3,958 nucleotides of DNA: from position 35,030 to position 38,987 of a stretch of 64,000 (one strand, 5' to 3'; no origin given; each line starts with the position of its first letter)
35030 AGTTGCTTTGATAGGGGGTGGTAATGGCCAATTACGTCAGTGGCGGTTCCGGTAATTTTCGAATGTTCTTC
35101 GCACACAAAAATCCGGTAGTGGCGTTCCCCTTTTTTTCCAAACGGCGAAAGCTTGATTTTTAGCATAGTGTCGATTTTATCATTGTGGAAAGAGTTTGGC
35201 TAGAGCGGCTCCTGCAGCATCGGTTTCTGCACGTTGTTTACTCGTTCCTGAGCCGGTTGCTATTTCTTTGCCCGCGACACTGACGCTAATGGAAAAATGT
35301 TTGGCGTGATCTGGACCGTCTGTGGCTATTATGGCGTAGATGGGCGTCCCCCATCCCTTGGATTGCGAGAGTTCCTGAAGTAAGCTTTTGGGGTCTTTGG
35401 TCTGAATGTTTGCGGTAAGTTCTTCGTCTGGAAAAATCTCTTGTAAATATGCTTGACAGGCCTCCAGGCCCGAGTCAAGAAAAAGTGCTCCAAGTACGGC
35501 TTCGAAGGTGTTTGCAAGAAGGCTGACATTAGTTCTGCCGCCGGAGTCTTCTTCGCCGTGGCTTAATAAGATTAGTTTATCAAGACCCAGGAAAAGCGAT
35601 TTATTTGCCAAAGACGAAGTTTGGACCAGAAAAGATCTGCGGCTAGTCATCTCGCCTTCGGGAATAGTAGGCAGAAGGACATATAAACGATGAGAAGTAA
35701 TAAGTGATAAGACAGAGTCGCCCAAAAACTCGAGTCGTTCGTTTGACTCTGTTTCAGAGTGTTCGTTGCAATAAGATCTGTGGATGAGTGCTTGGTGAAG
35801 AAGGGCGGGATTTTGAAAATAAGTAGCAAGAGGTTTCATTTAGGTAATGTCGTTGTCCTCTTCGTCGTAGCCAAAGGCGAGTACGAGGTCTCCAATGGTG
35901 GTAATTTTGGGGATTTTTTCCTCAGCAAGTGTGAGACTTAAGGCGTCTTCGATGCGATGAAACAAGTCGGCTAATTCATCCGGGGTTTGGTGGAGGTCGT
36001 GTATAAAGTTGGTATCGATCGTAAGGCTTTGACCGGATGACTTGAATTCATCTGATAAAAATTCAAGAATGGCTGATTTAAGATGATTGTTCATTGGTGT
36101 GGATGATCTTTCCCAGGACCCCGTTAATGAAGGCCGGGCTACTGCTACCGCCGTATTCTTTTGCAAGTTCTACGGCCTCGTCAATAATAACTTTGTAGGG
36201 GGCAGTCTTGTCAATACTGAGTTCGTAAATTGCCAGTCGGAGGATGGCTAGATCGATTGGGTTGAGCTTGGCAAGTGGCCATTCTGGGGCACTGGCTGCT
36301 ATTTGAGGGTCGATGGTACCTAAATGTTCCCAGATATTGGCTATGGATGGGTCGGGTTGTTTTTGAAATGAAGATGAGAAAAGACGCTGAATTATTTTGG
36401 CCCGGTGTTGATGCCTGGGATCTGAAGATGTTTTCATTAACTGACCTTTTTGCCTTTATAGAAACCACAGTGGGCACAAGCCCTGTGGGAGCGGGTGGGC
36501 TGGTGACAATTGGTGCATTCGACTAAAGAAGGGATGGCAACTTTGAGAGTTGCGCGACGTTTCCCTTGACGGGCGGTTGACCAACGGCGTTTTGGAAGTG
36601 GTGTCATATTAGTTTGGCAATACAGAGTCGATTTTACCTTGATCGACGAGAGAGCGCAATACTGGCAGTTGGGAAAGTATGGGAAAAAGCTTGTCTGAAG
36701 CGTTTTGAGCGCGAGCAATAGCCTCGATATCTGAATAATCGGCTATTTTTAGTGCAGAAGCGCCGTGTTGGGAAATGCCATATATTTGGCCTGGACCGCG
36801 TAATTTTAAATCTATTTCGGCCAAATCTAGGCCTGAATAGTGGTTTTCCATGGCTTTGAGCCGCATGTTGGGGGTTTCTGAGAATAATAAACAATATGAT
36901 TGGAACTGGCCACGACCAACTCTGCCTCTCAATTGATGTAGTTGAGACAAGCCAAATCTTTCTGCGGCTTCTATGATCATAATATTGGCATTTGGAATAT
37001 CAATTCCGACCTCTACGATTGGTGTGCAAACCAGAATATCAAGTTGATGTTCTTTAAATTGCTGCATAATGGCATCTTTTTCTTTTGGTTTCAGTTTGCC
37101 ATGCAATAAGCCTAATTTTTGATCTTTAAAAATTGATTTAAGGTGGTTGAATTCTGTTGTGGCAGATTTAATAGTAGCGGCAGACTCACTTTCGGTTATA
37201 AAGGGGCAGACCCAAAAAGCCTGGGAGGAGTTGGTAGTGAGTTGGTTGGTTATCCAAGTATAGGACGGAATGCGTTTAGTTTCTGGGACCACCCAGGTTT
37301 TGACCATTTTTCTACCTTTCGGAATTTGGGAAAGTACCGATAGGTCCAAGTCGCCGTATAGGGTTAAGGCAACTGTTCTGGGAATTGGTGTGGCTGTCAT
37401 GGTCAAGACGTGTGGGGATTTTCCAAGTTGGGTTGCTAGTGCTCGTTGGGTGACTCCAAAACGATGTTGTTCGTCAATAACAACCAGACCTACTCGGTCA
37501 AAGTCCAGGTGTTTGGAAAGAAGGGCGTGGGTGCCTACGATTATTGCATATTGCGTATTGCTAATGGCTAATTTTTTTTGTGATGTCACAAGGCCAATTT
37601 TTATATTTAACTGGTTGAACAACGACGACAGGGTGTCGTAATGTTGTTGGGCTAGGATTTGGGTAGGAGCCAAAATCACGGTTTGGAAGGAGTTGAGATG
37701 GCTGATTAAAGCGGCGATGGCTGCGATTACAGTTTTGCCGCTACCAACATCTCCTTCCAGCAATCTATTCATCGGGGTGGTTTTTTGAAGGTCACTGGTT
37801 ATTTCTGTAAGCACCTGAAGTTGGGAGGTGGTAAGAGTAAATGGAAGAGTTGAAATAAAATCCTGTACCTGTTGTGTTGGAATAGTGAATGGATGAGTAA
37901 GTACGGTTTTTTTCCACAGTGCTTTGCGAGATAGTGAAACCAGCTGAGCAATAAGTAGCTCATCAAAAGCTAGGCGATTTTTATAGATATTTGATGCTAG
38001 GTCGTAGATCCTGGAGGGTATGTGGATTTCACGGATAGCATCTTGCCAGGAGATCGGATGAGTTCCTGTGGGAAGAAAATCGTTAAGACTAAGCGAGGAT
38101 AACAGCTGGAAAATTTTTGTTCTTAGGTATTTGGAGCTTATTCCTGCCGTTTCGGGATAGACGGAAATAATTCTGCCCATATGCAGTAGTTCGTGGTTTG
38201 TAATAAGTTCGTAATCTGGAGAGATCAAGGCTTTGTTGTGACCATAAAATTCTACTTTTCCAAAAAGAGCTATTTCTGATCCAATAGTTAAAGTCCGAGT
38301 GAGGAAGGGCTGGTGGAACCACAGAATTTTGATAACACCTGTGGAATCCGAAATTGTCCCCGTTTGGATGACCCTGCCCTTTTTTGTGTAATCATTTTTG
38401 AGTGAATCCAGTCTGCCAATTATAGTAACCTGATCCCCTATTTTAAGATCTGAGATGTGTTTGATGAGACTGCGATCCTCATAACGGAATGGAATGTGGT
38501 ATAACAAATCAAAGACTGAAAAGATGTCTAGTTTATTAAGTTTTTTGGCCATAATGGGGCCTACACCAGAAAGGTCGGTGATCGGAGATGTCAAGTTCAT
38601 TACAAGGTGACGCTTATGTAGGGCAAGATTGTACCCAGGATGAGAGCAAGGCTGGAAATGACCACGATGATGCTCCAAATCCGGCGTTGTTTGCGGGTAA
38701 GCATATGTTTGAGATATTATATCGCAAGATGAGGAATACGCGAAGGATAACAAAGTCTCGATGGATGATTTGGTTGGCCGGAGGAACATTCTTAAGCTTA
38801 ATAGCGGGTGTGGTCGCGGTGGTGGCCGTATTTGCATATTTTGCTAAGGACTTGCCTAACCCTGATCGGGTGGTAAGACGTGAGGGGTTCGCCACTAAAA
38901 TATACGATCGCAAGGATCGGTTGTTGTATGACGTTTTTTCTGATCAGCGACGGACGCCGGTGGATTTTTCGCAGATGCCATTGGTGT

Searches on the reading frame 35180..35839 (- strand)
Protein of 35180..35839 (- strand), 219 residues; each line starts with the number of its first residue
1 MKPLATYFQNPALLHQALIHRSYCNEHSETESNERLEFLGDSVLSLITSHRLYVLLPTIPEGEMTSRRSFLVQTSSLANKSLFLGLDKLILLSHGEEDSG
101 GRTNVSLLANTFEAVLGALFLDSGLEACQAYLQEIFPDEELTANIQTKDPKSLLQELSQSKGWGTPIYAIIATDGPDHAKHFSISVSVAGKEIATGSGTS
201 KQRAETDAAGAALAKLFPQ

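Call 94: search_protein_families(library=pfam, proteins=[window:35180-35839:-], max_evalue=0.00001)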
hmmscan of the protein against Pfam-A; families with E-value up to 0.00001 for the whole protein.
window:35180-35839:- (219 aa): 5 families
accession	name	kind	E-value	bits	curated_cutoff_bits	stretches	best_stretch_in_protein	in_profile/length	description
PF14622.11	Ribonucleas_3_3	-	7.2e-31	107.5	35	1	10-136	1-125/128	Ribonuclease-III-like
PF00636.31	Ribonuclease_3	-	7.1e-20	72.1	27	1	34-124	1-102/102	Ribonuclease III domain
PF00035.32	dsrm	-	9.6e-17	61.8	23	1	150-216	1-66/66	Double-stranded RNA binding motif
PF22935.1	RM44_endonuclase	-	6.3e-09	36.5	27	1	10-119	19-139/139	Large ribosomal subunit protein mL44, endonuclease domain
PF14709.13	DND1_DSRM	-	1.1e-07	32.5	25.7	1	149-195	2-48/80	double strand RNA binding domain from DEAD END PROTEIN 1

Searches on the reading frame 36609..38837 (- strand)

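Call 93: search_protein_families(library=pfam, proteins=[window:36609-38837:-], max_evalue=0.00001)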
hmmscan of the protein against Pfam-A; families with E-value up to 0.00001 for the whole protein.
window:36609-38837:- (742 aa): 6 families
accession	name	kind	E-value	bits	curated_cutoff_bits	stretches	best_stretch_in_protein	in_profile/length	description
PF00270.35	DEAD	-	2.9e-24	86.1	26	1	339-489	4-164/167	DEAD/DEAH box helicase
PF17191.10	RecG_wedge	-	2e-22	80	23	1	89-242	5-155/162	RecG wedge domain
PF00271.37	Helicase_C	-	5.1e-18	65.8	23.5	1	560-642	24-108/110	Helicase conserved C-terminal domain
PF04851.21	ResIII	-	3.5e-16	60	22.5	1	334-484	3-162/164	Type III restriction enzyme, res subunit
PF22590.2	Cas3-like_C_2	-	7.7e-08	33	27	1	554-642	10-103/106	CRISPR-associated nuclease/helicase Cas3, C-terminal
PF01336.31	tRNA_anti-codon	-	4.3e-06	27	27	0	137-211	1-74/75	OB-fold nucleic acid binding domain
